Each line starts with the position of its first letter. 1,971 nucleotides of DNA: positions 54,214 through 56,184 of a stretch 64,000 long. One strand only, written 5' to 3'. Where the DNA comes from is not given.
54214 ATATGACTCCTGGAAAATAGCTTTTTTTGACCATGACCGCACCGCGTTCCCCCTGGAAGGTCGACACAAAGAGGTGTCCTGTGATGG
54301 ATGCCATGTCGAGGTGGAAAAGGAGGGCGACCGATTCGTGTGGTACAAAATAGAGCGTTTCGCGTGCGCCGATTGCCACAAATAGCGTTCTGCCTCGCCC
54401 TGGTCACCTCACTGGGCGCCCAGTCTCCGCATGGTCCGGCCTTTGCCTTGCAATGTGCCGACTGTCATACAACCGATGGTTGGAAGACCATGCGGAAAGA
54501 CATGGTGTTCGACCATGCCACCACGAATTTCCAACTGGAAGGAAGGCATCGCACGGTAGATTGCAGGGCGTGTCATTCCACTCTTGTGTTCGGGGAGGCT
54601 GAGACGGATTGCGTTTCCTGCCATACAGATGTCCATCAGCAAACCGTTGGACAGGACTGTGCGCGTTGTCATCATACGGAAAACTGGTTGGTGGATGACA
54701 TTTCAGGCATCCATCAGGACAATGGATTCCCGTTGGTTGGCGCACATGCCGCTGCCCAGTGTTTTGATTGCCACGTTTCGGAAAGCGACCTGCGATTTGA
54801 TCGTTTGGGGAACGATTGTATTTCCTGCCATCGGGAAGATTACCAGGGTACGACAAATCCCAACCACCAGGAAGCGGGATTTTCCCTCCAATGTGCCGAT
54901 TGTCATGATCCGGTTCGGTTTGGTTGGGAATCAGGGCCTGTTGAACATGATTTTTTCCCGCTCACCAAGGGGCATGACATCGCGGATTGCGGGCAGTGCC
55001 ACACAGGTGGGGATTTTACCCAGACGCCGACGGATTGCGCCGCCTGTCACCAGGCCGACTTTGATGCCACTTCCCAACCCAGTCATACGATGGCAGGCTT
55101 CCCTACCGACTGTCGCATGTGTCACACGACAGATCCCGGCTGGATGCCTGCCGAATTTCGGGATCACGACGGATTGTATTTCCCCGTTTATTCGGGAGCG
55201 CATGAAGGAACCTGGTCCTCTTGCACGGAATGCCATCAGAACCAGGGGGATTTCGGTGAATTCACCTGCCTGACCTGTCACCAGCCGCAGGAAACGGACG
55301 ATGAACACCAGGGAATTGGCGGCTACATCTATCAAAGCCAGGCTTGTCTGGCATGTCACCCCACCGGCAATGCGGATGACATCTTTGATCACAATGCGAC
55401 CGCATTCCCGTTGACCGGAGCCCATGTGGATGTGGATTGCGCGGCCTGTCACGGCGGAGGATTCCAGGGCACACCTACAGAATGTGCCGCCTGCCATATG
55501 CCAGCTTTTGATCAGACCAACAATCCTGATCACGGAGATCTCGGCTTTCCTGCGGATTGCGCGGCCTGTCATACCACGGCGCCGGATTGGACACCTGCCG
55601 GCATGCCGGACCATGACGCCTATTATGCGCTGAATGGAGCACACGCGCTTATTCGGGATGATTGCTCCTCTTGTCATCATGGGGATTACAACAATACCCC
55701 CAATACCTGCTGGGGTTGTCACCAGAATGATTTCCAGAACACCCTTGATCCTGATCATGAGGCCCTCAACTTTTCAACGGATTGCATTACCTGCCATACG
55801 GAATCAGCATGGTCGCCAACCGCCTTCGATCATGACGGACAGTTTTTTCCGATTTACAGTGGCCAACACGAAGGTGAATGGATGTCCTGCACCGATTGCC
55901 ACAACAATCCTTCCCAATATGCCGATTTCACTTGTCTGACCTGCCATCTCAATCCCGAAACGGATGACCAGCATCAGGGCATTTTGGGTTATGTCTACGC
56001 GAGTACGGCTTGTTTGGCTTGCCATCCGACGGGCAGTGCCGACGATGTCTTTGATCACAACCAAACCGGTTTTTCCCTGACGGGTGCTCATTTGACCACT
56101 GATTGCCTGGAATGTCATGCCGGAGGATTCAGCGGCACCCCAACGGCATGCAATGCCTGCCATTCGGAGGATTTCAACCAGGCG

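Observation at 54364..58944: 61-haem secreted cytochrome with strictly modular architecture and enough conserved His for all-bis-His ligation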

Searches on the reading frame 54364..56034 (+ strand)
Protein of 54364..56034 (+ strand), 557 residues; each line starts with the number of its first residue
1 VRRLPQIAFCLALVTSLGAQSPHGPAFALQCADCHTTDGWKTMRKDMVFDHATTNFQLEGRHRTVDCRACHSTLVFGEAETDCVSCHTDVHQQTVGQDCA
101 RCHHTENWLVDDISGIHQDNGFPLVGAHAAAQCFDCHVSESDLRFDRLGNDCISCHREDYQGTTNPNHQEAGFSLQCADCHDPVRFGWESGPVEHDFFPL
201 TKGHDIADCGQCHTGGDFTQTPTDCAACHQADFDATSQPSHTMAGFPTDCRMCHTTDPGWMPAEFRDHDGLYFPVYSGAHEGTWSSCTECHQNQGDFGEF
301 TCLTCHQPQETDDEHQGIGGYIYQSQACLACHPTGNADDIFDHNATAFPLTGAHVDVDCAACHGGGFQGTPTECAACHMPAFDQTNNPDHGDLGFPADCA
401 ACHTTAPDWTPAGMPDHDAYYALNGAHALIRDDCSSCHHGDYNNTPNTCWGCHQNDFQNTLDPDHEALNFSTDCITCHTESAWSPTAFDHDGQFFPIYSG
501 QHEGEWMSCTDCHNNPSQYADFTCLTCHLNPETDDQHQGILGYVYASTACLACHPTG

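Call 51: predict_structure(alignment_id=A3)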
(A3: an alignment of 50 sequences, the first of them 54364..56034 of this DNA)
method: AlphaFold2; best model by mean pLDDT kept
length: 557 residues; sequences in the alignment: 50
mean_pLDDT: 69.7   pTM: 0.35
mean pLDDT of the five models: 69.7, 68.0, 67.4, 50.1, 43.5
residues with pLDDT >= 90: 1; 70-90: 318; 50-70: 208; < 50: 30
segments of 3 or more residues with pLDDT < 50: 26-29, 39-48, 191-194
pLDDT, mean of each block of 10 residues (from residue 1): 83 65 51 51 46 66 70 61 74 72 69 75 78 72 67 82 75 73 69 49 51 57 67 78 75 65 54 65 70 67 76 78 78 77 79 79 77 78 76 76 64 60 75 74 77 84 75 77 59 59 66 60 71 82 78 72
secondary structure, 60 per line:
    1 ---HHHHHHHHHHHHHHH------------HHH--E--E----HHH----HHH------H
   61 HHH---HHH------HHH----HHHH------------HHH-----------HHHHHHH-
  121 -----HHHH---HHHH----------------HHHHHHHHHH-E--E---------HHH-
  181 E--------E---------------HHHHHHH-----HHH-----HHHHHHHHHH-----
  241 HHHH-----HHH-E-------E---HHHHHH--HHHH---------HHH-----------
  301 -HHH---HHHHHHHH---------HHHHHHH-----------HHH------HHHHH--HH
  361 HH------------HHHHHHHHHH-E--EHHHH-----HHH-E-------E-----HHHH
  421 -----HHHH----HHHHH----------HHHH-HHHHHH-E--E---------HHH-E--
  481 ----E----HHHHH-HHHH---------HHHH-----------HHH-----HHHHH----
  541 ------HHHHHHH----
elements in order: H4-18 H60-63 H83-86 H113-119 H126-129 H133-136 H153-162 H206-212 H226-235 H241-244 H266-271 H274-277 H308-315 H325-331 H352-356 H359-362 H375-384 H390-393 H417-420 H426-429 H434-438 H449-452 H454-459 H490-494 H496-499 H509-512 H532-536 H547-553

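Call 54: fold_search(model_id=the predicted structure, library=pdb)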
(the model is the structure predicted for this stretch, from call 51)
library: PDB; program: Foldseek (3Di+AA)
matches with E <= 10: 1; with E <= 0.001: 0
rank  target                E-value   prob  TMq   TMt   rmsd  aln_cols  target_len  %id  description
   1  1h29_A                7.5e-01  0.02  0.08  0.08  34.3       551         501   16  Sulfate respiration in Desulfovibrio vulgaris Hildenborough: Structure of the 16-heme Cytochrome c HmcA at 2.5 A resol (released 2002-10-02)

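Call 65: search_solved_structures(query=A3, max_evalue=0.1, show_alignments=0)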
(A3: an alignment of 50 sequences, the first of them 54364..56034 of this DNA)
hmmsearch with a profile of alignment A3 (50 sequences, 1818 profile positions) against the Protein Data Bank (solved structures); distinct sequences matched with E-value up to 0.1: 17.
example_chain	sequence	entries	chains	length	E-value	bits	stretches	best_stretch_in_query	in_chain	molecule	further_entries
1jrz_A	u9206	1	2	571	0.0055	17.2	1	1552-1639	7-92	FLAVOCYTOCHROME C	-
1jrx_A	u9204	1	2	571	0.0055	17.2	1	1552-1639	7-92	FLAVOCYTOCHROME C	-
1jry_A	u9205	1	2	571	0.0055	17.2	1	1552-1639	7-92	FLAVOCYTOCHROME C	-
1q9i_A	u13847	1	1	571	0.0055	17.2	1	1552-1639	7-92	flavocytochrome c3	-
2b7s_A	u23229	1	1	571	0.0055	17.2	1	1552-1639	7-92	Fumarate reductase flavoprotein subunit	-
2b7r_A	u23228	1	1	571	0.0055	17.2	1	1552-1639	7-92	Fumarate reductase flavoprotein subunit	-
1qjd_A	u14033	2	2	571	0.0055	17.2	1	1552-1639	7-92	FLAVOCYTOCHROME C3 | Fumarate reductase flavoprotein subunit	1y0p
1lj1_A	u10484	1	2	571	0.0055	17.2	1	1552-1639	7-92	flavocytochrome c3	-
1kss_A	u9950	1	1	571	0.0055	17.2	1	1552-1639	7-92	flavocytochrome c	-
1m64_A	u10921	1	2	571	0.0055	17.2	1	1552-1639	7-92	flavocytochrome c3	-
1e39_A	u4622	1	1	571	0.0055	17.2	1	1552-1639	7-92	FUMARATE REDUCTASE FLAVOPROTEIN SUBUNIT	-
1ksu_A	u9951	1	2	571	0.0055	17.2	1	1552-1639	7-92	flavocytochrome c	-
1d4d_A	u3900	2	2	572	0.012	16.1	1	1557-1639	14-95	FLAVOCYTOCHROME C FUMARATE REDUCTASE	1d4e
1d4c_A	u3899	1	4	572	0.012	16.1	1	1557-1639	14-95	FLAVOCYTOCHROME C FUMARATE REDUCTASE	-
1p2e_A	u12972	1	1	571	0.032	14.7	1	1553-1639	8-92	flavocytochrome c3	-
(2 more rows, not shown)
